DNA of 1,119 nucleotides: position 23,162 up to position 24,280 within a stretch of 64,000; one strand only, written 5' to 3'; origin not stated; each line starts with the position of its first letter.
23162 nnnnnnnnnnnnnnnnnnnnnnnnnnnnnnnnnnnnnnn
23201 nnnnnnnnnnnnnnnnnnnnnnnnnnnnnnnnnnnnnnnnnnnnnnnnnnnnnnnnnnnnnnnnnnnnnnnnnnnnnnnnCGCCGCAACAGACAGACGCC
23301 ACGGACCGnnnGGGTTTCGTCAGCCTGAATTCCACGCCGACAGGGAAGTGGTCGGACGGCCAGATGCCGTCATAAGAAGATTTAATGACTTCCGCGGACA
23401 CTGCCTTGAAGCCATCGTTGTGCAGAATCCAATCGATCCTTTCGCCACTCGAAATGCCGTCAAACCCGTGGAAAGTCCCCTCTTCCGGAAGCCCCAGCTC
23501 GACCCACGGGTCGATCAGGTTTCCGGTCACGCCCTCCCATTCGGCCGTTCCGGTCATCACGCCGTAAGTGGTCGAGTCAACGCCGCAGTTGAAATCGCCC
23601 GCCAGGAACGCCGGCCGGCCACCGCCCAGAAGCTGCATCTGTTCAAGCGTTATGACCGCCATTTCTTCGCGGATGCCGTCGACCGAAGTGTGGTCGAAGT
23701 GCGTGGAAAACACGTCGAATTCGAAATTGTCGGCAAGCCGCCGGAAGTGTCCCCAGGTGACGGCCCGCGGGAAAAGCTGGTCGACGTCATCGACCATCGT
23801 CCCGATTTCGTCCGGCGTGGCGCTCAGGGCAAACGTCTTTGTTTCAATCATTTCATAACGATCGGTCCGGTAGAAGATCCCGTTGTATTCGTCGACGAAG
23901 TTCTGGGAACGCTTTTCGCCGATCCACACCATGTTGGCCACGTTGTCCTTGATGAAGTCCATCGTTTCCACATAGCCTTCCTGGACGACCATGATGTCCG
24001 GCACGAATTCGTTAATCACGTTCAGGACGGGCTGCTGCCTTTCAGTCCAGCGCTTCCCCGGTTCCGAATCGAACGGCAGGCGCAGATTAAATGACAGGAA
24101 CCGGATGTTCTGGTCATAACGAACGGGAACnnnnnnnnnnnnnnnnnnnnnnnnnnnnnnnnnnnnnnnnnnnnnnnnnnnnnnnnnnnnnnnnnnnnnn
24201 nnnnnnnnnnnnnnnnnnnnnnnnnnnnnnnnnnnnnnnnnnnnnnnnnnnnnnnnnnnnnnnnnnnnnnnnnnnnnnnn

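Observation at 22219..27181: Giant tri-catalytic lipoprotein (GH84-like glycosidase + purple-acid-phosphatase-like metallophosphoesterase + EEP phosphodiesterase) facing a PI-PLC-like lipoprotein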

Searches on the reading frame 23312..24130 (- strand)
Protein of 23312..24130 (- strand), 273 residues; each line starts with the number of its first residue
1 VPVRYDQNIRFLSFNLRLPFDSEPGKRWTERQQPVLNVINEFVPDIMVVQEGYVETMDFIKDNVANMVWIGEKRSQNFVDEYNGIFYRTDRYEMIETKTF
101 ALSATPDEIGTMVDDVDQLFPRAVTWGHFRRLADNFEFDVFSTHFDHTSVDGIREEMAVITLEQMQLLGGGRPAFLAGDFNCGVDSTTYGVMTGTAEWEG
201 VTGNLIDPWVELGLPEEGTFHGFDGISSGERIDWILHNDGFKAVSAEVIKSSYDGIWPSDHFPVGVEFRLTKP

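Call 31: find_homologous_proteins(query=window:23312-24130:-, max_evalue=0.00001)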
Query window:23312-24130:- (273 aa): 143 proteins with E <= 0.00001 among 534 candidates; the best 120 are listed.
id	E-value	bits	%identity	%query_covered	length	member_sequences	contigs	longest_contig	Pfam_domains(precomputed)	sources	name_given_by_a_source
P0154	1.7e-116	407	61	100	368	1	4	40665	PF03372.30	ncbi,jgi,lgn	jgi:endonuclease/exonuclease/phosphatase family metal-dependent hydrolase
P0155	3.5e-89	317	51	100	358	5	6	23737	PF03372.30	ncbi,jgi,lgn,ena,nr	ncbi:MAG TPA: endonuclease/exonuclease/phosphatase family protein [Myxococcota bacterium]|nr:endonuc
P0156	1.3e-87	312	49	100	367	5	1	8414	PF03372.30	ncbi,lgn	-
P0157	2.0e-61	226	43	92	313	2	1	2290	PF03372.30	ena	-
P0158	5.9e-60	221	40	95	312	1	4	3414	PF03372.30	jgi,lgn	-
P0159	2.4e-58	216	40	94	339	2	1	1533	PF03372.30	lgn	-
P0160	1.1e-57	214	41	95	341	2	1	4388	PF03372.30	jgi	-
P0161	2.1e-57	213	41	93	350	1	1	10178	PF03372.30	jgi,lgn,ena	-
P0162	6.6e-56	208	40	95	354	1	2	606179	PF03372.30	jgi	jgi:endonuclease/exonuclease/phosphatase family metal-dependent hydrolase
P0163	2.4e-55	206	41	98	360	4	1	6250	PF03372.30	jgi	jgi:endonuclease/exonuclease/phosphatase family metal-dependent hydrolase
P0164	1.2e-50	191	39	88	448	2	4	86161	PF03372.30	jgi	-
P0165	2.6e-39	153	36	95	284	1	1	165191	PF03372.30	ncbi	-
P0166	1.6e-37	148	35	96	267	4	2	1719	PF03372.30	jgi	-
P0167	6.0e-37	146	36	98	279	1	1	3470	PF03372.30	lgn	-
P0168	1.2e-36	145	36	95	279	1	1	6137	PF03372.30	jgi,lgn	jgi:endonuclease/exonuclease/phosphatase family metal-dependent hydrolase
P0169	1.5e-36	144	35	95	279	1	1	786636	PF03372.30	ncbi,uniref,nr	ncbi:endonuclease/exonuclease/phosphatase family protein [Rhodanobacter sp. C01]|uniref:endonuclease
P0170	3.5e-36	143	36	95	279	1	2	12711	PF03372.30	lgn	-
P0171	9.4e-36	142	35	96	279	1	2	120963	PF03372.30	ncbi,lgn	ncbi:MAG: endonuclease/exonuclease/phosphatase family protein [Rhodanobacter sp.]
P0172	9.7e-36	142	37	94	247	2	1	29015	PF03372.30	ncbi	ncbi:MAG: endonuclease/exonuclease/phosphatase family protein, partial [Rhodanobacter sp.]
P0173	1.2e-35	141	36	95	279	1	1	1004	PF03372.30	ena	-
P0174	1.8e-35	141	35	95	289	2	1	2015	PF03372.30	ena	-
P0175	1.8e-35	141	36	95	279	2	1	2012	PF03372.30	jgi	jgi:endonuclease/exonuclease/phosphatase family metal-dependent hydrolase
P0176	2.6e-35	140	36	95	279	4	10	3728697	PF03372.30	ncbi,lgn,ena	ncbi:endonuclease/exonuclease/phosphatase family protein [Rhodanobacter umsongensis]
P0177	4.7e-35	139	35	95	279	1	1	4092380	PF03372.30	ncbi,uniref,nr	ncbi:endonuclease/exonuclease/phosphatase family protein [Rhodanobacter sp. AS-Z3]|uniref:endonuclea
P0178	5.1e-35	139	35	97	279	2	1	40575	PF03372.30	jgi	jgi:endonuclease/exonuclease/phosphatase family metal-dependent hydrolase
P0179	5.2e-35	139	37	93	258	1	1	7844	PF03372.30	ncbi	-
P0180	7.1e-35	139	35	96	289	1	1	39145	PF03372.30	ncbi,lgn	-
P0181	7.4e-35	139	33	97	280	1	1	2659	PF03372.30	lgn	-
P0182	7.7e-35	139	36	96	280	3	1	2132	PF03372.30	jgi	-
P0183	1.9e-34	137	35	96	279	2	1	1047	PF03372.30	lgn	-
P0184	4.4e-34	136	35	94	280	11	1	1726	PF03372.30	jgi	jgi:endonuclease/exonuclease/phosphatase family metal-dependent hydrolase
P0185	4.7e-34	136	34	96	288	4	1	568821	PF03372.30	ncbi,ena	-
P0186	5.3e-34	136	34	95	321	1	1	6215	PF03372.30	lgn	-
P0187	8.8e-34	135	34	96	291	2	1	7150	PF03372.30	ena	-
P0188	9.2e-34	135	34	97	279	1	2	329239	PF03372.30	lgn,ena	-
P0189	1.0e-33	135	35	98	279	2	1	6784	PF03372.30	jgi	-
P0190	1.0e-33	135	34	96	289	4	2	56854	PF03372.30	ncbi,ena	-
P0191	1.2e-33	135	35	95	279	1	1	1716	PF03372.30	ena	-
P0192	1.5e-33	135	34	96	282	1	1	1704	PF03372.30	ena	-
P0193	1.7e-33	134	35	96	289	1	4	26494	PF03372.30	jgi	jgi:endonuclease/exonuclease/phosphatase family metal-dependent hydrolase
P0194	1.8e-33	134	33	97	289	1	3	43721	PF03372.30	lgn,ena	-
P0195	2.2e-33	134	34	95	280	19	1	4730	PF03372.30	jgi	jgi:endonuclease/exonuclease/phosphatase family metal-dependent hydrolase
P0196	2.3e-33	134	34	96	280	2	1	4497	PF03372.30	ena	-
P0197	2.9e-33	134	34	97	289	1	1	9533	PF03372.30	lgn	-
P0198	2.9e-33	134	34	95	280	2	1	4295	PF03372.30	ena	-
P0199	3.0e-33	133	35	94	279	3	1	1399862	PF03372.30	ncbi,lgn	ncbi:endonuclease/exonuclease/phosphatase family metal-dependent hydrolase [Rhodanobacter sp. TND4EL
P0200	3.9e-33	133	35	95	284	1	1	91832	PF03372.30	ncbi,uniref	ncbi:endonuclease/exonuclease/phosphatase family protein [Rhodanobacter ginsengiterrae]|uniref:endon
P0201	4.2e-33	133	33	95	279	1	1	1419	PF03372.30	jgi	-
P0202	4.7e-33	133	34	94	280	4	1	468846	PF03372.30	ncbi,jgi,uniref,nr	ncbi:endonuclease/exonuclease/phosphatase family protein [Rhodanobacter sp. B05]|jgi:endonuclease/ex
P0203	4.7e-33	133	35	94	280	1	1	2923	PF03372.30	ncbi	-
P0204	6.1e-33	132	34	94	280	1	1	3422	PF03372.30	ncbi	-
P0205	6.1e-33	132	34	94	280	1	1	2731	PF03372.30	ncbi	-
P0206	6.1e-33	132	33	97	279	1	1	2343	PF03372.30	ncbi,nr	ncbi:MAG TPA: endonuclease/exonuclease/phosphatase family protein [Rhodanobacter sp.]|nr:endonucleas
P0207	7.1e-33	132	35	94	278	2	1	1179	PF03372.30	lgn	-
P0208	7.3e-33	132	34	97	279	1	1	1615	PF03372.30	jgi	jgi:endonuclease/exonuclease/phosphatase family metal-dependent hydrolase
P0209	9.9e-33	132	36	95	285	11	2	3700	PF03372.30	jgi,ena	-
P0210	1.1e-32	132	34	95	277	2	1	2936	PF03372.30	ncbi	ncbi:MAG: endonuclease/exonuclease/phosphatase family protein, partial [Rhodanobacter sp.]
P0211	1.4e-32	131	34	94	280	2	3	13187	PF03372.30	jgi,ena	-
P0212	1.4e-32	131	34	95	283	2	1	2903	PF03372.30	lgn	-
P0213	1.5e-32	131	33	95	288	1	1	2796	PF03372.30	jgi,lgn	-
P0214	1.5e-32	131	33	95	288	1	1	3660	PF03372.30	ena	-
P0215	1.5e-32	131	33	95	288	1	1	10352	PF03372.30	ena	-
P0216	1.5e-32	131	34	97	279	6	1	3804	PF03372.30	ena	-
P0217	1.9e-32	131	34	94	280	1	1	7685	PF03372.30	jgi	-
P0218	2.9e-32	130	34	95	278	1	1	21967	PF03372.30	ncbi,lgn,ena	ncbi:MAG: endonuclease/exonuclease/phosphatase family protein [Rhodanobacter sp.]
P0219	4.1e-32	130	35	95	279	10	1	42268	PF03372.30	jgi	jgi:endonuclease/exonuclease/phosphatase family metal-dependent hydrolase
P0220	5.2e-32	129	33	95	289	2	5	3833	PF03372.30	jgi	-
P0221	5.5e-32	129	33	95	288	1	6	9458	PF03372.30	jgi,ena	-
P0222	6.2e-32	129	33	97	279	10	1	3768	PF03372.30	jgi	jgi:endonuclease/exonuclease/phosphatase family metal-dependent hydrolase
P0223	7.1e-32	129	34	96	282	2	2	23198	PF03372.30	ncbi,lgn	ncbi:MAG: endonuclease/exonuclease/phosphatase family protein [Rhodanobacter sp.]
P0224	7.3e-32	129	33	95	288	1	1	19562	PF03372.30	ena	-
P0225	7.5e-32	129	35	96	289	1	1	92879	PF03372.30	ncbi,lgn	-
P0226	8.8e-32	129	33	96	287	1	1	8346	PF03372.30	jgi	jgi:endonuclease/exonuclease/phosphatase family metal-dependent hydrolase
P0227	9.5e-32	129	34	97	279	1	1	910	PF03372.30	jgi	jgi:endonuclease/exonuclease/phosphatase family metal-dependent hydrolase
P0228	1.0e-31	128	34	94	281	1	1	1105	PF03372.30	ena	-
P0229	1.0e-31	128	33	95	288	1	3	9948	PF03372.30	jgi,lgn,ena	-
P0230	1.1e-31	128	35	95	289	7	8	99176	PF03372.30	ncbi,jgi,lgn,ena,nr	ncbi:MAG: endonuclease [Gammaproteobacteria bacterium HGW-Gammaproteobacteria-4]|nr:MAG: endonucleas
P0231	1.3e-31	128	34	95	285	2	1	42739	PF03372.30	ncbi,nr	ncbi:MAG: endonuclease/exonuclease/phosphatase family protein [Rhodanobacter sp.]|nr:MAG: endonuclea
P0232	1.5e-31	128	32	97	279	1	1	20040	PF03372.30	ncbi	ncbi:MAG: endonuclease/exonuclease/phosphatase family protein [Rhodanobacter sp.]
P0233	1.6e-31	128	35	94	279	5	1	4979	PF03372.30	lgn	-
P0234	1.7e-31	128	33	96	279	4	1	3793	PF03372.30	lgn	-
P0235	1.9e-31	128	33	96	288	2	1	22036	PF03372.30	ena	-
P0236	3.4e-31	127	35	95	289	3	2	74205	PF03372.30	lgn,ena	-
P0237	4.1e-31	126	33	95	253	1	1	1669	PF03372.30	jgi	jgi:endonuclease/exonuclease/phosphatase family metal-dependent hydrolase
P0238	4.7e-31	126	33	95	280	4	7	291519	PF03372.30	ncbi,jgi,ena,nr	ncbi:MAG: endonuclease/exonuclease/phosphatase family protein [Xanthomonadales bacterium]|nr:endonuc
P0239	4.8e-31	126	35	95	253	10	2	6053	PF03372.30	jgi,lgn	jgi:endonuclease/exonuclease/phosphatase family metal-dependent hydrolase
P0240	5.0e-31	126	34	96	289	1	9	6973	PF03372.30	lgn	-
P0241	5.3e-31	126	33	95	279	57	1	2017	PF03372.30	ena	-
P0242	5.6e-31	126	33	97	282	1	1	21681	PF03372.30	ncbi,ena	-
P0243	5.8e-31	126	32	97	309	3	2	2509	PF03372.30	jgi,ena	-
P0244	8.1e-31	126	34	94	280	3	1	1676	PF03372.30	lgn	-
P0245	9.6e-31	125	33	94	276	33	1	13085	PF03372.30,PF22669.3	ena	-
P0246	1.1e-30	125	34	95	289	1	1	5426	PF03372.30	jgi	jgi:endonuclease/exonuclease/phosphatase family metal-dependent hydrolase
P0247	1.9e-30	124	33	95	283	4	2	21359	PF03372.30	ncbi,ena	-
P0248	4.3e-30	123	34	96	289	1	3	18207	PF03372.30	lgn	-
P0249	5.3e-30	123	33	95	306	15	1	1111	PF03372.30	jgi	jgi:endonuclease/exonuclease/phosphatase family metal-dependent hydrolase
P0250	5.9e-30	123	33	95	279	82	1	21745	PF03372.30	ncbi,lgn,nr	ncbi:MAG TPA: endonuclease/exonuclease/phosphatase family protein [Rhodanobacter sp.]|nr:endonucleas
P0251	7.2e-30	122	34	95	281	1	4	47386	PF03372.30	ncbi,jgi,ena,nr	ncbi:MAG: endonuclease/exonuclease/phosphatase family protein [Pseudomonadota bacterium]|jgi:endonuc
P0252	8.4e-30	122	34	95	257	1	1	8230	PF03372.30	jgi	jgi:endonuclease/exonuclease/phosphatase family metal-dependent hydrolase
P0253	1.0e-29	122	32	95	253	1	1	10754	PF03372.30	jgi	jgi:endonuclease/exonuclease/phosphatase family metal-dependent hydrolase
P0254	1.1e-29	122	33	95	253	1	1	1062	PF03372.30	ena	-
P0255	1.7e-29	121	33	95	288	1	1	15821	PF03372.30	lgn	-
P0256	1.9e-29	121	34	95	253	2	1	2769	PF03372.30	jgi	-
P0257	2.0e-29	121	35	95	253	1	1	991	PF03372.30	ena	-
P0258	3.0e-29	120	34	96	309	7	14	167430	PF03372.30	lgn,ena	-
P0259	3.9e-29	120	33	96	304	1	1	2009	PF03372.30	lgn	-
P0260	5.8e-29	119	33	95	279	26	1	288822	PF03372.30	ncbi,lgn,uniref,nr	ncbi:endonuclease/exonuclease/phosphatase family protein [Rhodanobacter sp. Root561]|uniref:endonucl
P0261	7.9e-29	119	34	87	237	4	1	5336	PF03372.30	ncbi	-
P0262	2.0e-28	118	32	94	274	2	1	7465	PF03372.30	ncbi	ncbi:MAG: endonuclease/exonuclease/phosphatase family protein [Rhodanobacter sp.]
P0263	2.2e-28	118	31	95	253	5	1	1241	PF03372.30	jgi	jgi:endonuclease/exonuclease/phosphatase family metal-dependent hydrolase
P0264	4.1e-28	117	31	95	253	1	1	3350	PF03372.30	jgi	jgi:endonuclease/exonuclease/phosphatase family metal-dependent hydrolase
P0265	9.6e-28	115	32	95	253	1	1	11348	PF03372.30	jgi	jgi:endonuclease/exonuclease/phosphatase family metal-dependent hydrolase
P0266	1.6e-27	115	33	95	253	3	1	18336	PF03372.30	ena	-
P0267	1.6e-27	115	31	95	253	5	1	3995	PF03372.30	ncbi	-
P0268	2.1e-27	114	34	88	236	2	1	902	PF03372.30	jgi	jgi:endonuclease/exonuclease/phosphatase family metal-dependent hydrolase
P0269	2.3e-27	114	34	94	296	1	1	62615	PF03372.30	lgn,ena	-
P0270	3.3e-27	114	34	95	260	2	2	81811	PF03372.30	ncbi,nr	ncbi:MAG: endonuclease/exonuclease/phosphatase family protein [Verrucomicrobia bacterium]|nr:endonuc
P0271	4.6e-27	113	33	96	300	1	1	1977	PF03372.30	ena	-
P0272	4.6e-27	113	33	95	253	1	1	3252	PF03372.30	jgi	-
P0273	4.8e-27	113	31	95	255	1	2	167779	PF03372.30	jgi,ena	jgi:endonuclease/exonuclease/phosphatase family metal-dependent hydrolase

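Call 61: find_encoding_contigs(protein=P0154, flank=8000, max_places=3)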
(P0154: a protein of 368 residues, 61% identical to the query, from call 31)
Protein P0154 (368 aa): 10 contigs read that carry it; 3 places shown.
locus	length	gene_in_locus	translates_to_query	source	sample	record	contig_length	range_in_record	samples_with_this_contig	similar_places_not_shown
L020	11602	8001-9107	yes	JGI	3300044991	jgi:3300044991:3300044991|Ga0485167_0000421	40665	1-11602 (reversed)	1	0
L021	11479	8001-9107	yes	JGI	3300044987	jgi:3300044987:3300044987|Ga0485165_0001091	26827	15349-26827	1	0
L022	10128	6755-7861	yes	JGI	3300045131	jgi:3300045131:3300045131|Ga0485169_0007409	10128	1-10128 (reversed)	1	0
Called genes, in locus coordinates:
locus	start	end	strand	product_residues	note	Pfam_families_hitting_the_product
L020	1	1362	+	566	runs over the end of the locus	PF02543:Carbam_trans_N, PF00814:TsaD (faint), PF16861:Carbam_trans_C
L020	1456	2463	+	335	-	-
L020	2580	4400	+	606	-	PF01326:PPDK_N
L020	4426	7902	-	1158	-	-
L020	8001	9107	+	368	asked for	PF03372:Exo_endo_phos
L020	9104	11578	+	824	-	PF01364:Peptidase_C25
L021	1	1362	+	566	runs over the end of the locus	PF02543:Carbam_trans_N, PF00814:TsaD (faint), PF16861:Carbam_trans_C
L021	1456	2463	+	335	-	-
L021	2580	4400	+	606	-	PF01326:PPDK_N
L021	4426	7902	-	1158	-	-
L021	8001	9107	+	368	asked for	PF03372:Exo_endo_phos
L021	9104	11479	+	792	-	?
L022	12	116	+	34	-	PF16861:Carbam_trans_C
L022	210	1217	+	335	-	-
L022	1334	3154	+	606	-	PF01326:PPDK_N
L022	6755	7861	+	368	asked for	PF03372:Exo_endo_phos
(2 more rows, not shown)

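Call 69: search_solved_structures(query=window:23312-24130:-, max_evalue=0.00001, show_alignments=2)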
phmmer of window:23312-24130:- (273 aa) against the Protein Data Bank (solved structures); distinct sequences matched with E-value up to 0.00001: 4.
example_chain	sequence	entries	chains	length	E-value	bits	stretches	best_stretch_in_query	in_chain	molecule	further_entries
3mpr_A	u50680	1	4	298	6.8e-26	94.5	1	10-254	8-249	Putative endonuclease/exonuclease/phosphatase family protein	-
4c1r_A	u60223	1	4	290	8.4e-26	94.2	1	12-254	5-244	MANNOSYL-6-PHOSPHATASE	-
3g6s_A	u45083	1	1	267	7.8e-22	81.2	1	8-248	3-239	Putative endonuclease/exonuclease/phosphatase family protein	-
3l1w_A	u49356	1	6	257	7.3e-14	55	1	11-267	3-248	Uncharacterized protein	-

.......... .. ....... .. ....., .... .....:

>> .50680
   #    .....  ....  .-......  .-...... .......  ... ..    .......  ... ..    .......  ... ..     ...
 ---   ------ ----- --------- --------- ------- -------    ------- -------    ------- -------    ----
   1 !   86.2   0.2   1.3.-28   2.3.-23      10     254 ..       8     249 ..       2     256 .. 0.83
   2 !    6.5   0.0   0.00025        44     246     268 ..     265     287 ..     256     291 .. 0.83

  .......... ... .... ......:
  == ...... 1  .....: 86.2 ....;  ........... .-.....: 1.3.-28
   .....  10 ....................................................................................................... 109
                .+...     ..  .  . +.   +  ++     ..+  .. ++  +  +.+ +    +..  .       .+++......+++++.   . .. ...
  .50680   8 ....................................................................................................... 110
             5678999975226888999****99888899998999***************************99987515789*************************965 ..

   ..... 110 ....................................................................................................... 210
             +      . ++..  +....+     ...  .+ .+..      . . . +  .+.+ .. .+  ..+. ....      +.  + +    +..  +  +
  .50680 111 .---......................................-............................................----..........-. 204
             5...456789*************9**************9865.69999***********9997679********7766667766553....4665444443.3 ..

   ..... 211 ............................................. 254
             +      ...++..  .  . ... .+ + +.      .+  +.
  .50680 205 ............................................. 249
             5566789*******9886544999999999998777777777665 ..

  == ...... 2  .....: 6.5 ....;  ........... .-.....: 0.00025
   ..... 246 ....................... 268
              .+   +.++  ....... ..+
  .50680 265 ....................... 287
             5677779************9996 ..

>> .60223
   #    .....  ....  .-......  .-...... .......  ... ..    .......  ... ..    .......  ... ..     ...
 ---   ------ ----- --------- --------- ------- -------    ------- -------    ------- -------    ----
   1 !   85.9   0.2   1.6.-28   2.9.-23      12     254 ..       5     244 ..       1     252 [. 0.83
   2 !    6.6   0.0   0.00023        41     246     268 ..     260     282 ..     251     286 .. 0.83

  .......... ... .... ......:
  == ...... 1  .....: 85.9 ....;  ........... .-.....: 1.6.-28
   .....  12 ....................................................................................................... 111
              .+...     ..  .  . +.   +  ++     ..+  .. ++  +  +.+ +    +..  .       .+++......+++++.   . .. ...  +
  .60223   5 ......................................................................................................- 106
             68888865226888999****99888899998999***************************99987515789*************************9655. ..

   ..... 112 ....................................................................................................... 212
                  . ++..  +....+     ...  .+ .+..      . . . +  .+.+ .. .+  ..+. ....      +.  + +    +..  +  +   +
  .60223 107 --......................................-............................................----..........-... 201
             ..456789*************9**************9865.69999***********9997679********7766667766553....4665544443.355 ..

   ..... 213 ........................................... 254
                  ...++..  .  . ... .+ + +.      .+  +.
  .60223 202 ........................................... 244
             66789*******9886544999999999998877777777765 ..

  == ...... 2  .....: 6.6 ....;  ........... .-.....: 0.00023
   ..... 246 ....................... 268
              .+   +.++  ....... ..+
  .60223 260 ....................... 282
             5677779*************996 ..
